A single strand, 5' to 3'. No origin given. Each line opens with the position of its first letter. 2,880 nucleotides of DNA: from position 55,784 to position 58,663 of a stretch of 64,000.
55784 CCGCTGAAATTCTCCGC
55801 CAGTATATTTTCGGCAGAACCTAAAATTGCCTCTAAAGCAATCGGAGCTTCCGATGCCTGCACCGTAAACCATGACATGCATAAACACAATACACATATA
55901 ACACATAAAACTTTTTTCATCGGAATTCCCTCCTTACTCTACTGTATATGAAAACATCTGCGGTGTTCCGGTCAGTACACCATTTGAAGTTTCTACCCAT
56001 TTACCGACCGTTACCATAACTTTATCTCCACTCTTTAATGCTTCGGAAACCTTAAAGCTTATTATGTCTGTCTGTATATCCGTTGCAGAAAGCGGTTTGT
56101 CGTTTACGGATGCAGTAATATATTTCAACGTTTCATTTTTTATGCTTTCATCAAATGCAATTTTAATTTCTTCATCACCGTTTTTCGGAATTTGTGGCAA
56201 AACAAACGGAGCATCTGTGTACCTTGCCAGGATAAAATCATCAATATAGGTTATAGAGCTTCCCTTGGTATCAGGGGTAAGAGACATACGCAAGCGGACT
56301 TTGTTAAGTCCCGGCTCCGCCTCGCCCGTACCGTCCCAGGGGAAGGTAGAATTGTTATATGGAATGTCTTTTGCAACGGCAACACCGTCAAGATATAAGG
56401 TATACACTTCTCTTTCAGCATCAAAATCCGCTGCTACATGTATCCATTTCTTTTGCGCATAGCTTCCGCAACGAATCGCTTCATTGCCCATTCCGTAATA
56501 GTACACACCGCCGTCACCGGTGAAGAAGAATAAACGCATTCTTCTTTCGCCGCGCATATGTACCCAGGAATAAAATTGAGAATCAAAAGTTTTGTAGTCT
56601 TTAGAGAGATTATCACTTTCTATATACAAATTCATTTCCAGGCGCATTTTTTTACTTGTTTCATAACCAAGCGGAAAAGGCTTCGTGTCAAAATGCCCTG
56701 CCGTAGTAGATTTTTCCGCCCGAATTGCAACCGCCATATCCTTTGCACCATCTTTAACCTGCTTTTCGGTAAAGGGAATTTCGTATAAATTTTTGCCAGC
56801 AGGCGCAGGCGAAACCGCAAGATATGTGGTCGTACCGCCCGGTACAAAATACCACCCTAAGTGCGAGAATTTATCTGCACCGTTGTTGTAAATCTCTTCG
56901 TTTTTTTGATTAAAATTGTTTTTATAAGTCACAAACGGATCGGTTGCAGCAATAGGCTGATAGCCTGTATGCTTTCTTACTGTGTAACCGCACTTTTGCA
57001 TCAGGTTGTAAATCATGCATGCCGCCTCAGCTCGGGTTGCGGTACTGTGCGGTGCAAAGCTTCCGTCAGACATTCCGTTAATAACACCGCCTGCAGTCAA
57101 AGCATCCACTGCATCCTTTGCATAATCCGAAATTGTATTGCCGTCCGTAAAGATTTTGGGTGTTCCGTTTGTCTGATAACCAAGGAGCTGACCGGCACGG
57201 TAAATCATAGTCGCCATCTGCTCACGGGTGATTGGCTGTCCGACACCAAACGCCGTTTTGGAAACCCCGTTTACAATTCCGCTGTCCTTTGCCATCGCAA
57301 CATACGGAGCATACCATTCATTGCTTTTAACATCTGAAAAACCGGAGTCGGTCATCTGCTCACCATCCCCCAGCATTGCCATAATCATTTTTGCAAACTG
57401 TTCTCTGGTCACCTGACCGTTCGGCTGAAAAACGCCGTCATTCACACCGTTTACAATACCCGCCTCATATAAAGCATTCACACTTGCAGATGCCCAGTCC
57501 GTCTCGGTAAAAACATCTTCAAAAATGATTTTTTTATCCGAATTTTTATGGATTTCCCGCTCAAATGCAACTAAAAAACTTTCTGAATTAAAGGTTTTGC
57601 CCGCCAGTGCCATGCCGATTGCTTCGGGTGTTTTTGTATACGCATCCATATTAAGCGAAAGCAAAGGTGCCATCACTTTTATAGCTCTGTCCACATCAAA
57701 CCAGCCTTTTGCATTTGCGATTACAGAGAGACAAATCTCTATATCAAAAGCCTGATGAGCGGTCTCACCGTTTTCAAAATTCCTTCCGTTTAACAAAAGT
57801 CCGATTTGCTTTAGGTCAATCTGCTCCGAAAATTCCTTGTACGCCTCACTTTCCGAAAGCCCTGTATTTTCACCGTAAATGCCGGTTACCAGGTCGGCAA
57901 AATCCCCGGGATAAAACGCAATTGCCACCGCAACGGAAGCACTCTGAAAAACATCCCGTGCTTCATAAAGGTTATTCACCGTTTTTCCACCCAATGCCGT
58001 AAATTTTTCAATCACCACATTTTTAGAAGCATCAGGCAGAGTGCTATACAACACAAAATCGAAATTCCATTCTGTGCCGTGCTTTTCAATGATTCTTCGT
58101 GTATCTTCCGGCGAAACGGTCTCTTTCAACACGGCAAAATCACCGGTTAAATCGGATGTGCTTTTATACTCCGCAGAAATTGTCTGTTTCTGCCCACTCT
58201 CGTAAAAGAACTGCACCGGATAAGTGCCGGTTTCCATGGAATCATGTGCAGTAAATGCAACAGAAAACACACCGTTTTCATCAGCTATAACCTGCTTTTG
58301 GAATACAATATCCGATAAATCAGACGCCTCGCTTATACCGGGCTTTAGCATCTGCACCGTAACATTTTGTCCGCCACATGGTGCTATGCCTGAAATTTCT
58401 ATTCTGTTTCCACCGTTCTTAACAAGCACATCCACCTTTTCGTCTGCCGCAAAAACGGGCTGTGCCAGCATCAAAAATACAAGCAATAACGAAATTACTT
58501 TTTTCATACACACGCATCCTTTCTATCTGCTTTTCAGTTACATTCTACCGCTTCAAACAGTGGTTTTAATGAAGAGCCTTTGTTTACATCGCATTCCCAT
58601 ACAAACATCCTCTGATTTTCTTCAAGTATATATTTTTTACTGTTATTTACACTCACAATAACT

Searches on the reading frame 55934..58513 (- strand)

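Call 54: search_protein_families(library=pfam, proteins=[window:55934-58513:-], max_evalue=1)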
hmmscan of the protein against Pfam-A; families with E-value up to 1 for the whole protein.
window:55934-58513:- (859 aa): 4 families
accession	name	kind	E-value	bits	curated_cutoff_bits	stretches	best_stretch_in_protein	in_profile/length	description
PF00395.25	SLH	-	6.5e-38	128.9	20.8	3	331-374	2-44/44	S-layer homology domain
PF13205.12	Big_5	-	0.00052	21.1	23.6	1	780-857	22-104/105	Bacterial Ig-like domain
PF13385.13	Laminin_G_3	-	0.00076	20.1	27.6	1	656-717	53-106/151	Concanavalin A-like lectin/glucanases superfamily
PF01835.25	MG2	-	0.037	14.8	32.8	1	67-113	45-91/96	MG2 domain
